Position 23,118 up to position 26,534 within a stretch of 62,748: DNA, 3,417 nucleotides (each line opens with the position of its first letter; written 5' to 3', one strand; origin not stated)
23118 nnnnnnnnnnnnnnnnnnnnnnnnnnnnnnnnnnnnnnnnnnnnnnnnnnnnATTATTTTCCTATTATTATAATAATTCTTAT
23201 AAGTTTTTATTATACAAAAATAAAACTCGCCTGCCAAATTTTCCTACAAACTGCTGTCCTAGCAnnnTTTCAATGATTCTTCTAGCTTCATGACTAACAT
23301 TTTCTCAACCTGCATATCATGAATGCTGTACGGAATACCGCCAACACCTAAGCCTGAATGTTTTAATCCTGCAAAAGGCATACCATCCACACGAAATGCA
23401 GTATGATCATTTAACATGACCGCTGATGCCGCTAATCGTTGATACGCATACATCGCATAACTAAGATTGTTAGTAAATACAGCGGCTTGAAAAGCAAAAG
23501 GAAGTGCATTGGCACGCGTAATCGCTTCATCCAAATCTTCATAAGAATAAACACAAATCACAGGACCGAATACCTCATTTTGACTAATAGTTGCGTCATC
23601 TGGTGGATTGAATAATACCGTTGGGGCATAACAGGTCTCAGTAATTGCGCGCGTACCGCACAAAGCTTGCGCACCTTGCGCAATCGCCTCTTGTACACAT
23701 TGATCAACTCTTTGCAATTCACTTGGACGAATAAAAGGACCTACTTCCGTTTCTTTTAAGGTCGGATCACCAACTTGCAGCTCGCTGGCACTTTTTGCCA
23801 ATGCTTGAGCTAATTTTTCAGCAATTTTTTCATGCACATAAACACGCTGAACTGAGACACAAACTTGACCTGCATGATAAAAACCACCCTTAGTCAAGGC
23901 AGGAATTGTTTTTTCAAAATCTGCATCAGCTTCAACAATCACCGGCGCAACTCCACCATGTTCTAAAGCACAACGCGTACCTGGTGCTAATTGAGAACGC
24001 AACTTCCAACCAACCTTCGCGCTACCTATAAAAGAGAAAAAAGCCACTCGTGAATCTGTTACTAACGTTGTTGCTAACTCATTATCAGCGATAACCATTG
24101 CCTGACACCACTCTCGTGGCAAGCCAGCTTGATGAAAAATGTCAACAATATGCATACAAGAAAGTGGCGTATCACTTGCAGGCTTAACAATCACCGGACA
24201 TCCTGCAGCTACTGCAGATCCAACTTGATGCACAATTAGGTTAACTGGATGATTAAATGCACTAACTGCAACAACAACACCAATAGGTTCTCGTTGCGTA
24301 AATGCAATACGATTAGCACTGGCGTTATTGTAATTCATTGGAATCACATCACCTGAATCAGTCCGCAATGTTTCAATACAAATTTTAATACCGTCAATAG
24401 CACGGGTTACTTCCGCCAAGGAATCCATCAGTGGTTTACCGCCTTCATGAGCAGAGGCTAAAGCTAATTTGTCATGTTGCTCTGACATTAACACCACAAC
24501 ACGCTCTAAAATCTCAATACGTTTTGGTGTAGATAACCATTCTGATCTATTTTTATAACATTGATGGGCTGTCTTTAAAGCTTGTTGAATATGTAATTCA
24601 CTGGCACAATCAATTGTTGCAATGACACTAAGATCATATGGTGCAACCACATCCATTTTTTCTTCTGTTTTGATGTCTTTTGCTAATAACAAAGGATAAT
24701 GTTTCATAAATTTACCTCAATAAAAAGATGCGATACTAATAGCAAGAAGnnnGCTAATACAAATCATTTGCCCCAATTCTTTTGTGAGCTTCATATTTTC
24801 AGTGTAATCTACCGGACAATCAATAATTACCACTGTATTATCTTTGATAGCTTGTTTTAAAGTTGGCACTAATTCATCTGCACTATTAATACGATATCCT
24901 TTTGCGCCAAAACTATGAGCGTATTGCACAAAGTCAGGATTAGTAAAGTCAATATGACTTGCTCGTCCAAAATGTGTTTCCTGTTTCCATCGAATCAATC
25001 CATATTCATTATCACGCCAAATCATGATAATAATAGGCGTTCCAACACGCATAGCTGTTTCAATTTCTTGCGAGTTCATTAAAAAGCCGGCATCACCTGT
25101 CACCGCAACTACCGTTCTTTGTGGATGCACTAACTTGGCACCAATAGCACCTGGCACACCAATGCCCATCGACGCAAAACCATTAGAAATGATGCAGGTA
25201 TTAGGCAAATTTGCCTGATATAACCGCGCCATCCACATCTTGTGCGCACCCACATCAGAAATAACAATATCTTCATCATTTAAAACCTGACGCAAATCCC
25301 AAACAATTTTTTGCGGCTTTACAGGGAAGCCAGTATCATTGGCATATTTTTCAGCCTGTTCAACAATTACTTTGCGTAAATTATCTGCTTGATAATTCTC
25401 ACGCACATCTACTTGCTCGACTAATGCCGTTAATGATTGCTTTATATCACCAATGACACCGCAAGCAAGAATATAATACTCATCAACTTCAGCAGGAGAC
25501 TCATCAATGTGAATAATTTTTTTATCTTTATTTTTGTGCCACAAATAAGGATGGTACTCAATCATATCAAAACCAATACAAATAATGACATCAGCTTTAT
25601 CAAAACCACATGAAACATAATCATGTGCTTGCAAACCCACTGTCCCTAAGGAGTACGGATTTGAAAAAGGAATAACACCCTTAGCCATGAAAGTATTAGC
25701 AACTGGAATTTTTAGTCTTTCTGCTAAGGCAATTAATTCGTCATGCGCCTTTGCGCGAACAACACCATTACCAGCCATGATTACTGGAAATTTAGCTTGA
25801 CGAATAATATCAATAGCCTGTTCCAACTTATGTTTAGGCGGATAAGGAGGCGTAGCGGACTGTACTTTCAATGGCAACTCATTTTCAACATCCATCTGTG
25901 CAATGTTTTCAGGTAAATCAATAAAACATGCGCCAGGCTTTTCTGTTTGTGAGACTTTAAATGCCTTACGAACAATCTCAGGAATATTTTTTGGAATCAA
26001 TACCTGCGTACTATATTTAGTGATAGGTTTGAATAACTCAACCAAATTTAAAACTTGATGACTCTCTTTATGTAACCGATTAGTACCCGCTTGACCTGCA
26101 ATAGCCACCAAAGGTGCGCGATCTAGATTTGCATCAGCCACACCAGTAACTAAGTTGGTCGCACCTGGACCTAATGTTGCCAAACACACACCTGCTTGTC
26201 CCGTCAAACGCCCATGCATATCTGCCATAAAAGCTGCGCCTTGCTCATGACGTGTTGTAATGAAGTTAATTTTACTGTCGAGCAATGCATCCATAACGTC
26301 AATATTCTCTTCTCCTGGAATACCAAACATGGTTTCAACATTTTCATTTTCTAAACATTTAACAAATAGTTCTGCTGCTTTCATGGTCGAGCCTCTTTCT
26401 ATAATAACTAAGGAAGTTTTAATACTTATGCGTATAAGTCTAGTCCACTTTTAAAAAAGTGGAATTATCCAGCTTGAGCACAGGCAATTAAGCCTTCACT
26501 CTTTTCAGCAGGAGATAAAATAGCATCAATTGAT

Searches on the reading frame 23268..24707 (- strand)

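Call 62: search_protein_families(library=ncbifam, proteins=[window:23268-24707:-], max_evalue=1e-10)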
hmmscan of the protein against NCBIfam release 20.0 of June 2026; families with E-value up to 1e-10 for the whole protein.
window:23268-24707:- (480 aa): 39 families (the best 25 are shown)
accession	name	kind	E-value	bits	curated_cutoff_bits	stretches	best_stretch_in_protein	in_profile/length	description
NF040648.1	lactal_redase_Meth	equivalog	3.7e-112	375.7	650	1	10-473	6-462/463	lactaldehyde dehydrogenase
NF047626.1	SulfactDhSafD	equivalog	5.1e-90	302.7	700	1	18-473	3-454/454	sulfoacetaldehyde dehydrogenase SafD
TIGR03250.1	PhnAcAld_DH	equivalog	1.4e-86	291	635.65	1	10-455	11-451/472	phosphonoacetaldehyde dehydrogenase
NF009725.0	PRK13252.1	equivalog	8.6e-84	281.7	593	1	13-456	19-462/488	betaine-aldehyde dehydrogenase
TIGR01804.1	BADH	equivalog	2.1e-82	277.1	668.6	1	13-454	10-452/467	betaine-aldehyde dehydrogenase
TIGR01780.1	SSADH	subfamily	2.8e-82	277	646.35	1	26-466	7-445/448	succinate-semialdehyde dehydrogenase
NF010000.0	PRK13473.1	subfamily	1.3e-81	274.7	615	1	14-473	15-472/475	aminobutyraldehyde dehydrogenase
NF040869.1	G3PDH_Arch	equivalog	9.2e-80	268.7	780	1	12-473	29-491/502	NADP-dependent glyceraldehyde-3-phosphate dehydrogenase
NF006916.0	PRK09407.1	equivalog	4.2e-77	259.9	521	1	12-454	30-473/526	succinic semialdehyde dehydrogenase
NF042993.1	AlphKGSA_gudD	equivalog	4.6e-73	246.6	770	1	13-451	16-457/481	alpha-ketoglutaric semialdehyde dehydrogenase GucD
TIGR02299.1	HpaE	equivalog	3.7e-70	236.9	638.35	1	13-470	13-473/488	5-carboxymethyl-2-hydroxymuconate semialdehyde dehydrogenase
NF008415.0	PRK11241.1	equivalog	4.4e-70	236.7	828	1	11-472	21-479/482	NADP-dependent succinate-semialdehyde dehydrogenase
NF045735.1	PaDhStyDPseudo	equivalog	5.8e-70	236.3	850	1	13-455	15-463/483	phenylacetaldehyde dehydrogenase StyD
NF007497.0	PRK10090.1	equivalog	6.4e-69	233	500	1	13-455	19-459/480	aldehyde dehydrogenase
NF002852.0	PRK03137.1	subfamily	1.4e-68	232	648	1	2-467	35-507/514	L-glutamate gamma-semialdehyde dehydrogenase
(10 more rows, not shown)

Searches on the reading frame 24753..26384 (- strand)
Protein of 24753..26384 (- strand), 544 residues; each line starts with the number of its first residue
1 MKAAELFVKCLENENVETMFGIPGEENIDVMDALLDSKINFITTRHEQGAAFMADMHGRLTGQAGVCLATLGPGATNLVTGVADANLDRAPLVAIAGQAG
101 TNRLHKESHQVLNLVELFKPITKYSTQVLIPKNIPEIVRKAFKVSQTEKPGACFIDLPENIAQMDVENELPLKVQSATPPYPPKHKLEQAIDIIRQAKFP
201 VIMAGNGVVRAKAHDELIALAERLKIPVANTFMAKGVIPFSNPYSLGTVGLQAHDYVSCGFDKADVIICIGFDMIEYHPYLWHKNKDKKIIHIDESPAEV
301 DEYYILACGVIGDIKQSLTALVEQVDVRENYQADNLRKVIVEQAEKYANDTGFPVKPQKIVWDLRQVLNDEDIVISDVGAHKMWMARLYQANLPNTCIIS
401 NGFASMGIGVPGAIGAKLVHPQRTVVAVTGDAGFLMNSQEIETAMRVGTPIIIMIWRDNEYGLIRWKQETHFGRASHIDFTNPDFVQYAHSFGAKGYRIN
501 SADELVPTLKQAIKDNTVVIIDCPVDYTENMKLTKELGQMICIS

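Call 62: search_protein_families(library=ncbifam, proteins=[window:24753-26384:-], max_evalue=1e-10)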
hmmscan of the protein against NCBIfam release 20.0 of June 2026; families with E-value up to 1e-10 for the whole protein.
window:24753-26384:- (544 aa): 51 families (the best 25 are shown)
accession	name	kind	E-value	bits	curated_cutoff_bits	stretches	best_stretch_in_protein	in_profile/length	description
NF006187.0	PRK08322.1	equivalog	4.6e-246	817.5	509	1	1-542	2-546/548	acetolactate synthase large subunit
NF006378.0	PRK08617.1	equivalog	1.3e-161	538.8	510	1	2-537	9-550/556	acetolactate synthase AlsS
TIGR02418.1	acolac_catab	equivalog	1.2e-148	496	551.1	1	3-534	1-538/539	acetolactate synthase AlsS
NF004919.0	PRK06276.1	equivalog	2e-135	452.4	866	1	1-534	1-547/582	acetolactate synthase large subunit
TIGR00118.1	acolac_lg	equivalog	2.2e-135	452.3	538.35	1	1-531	1-540/557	biosynthetic-type acetolactate synthase large subunit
NF004710.0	PRK06048.1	equivalog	4.5e-121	405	976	1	1-531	8-543/561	acetolactate synthase large subunit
NF006052.0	PRK08199.1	subfamily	2.6e-115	385.9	539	1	2-535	9-546/559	thiamine pyrophosphate protein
NF006524.0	PRK08978.1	equivalog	1e-112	377.2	738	1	1-531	1-530/548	acetolactate synthase 2 catalytic subunit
NF005824.0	PRK07710.1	equivalog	1.6e-111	373.4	976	1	2-531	18-554/573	acetolactate synthase large subunit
NF006377.0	PRK08611.1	equivalog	4.7e-109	365.5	742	1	2-529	5-533/576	pyruvate oxidase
NF005860.0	PRK07789.1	equivalog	6.9e-107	358.2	881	1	2-524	35-577/615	acetolactate synthase large subunit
NF006016.1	PRK08155.1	equivalog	2e-105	353.3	870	1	2-530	4-537/554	acetolactate synthase large subunit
NF005058.0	PRK06466.1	equivalog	3.5e-105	352.6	951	1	3-530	6-552/574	acetolactate synthase 3 large subunit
NF005228.0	PRK06725.1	equivalog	7.5e-103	344.7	991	1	2-531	17-551/571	acetolactate synthase large subunit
NF006319.0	PRK08527.1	equivalog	7.8e-103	344.8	905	1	1-531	4-544/565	acetolactate synthase large subunit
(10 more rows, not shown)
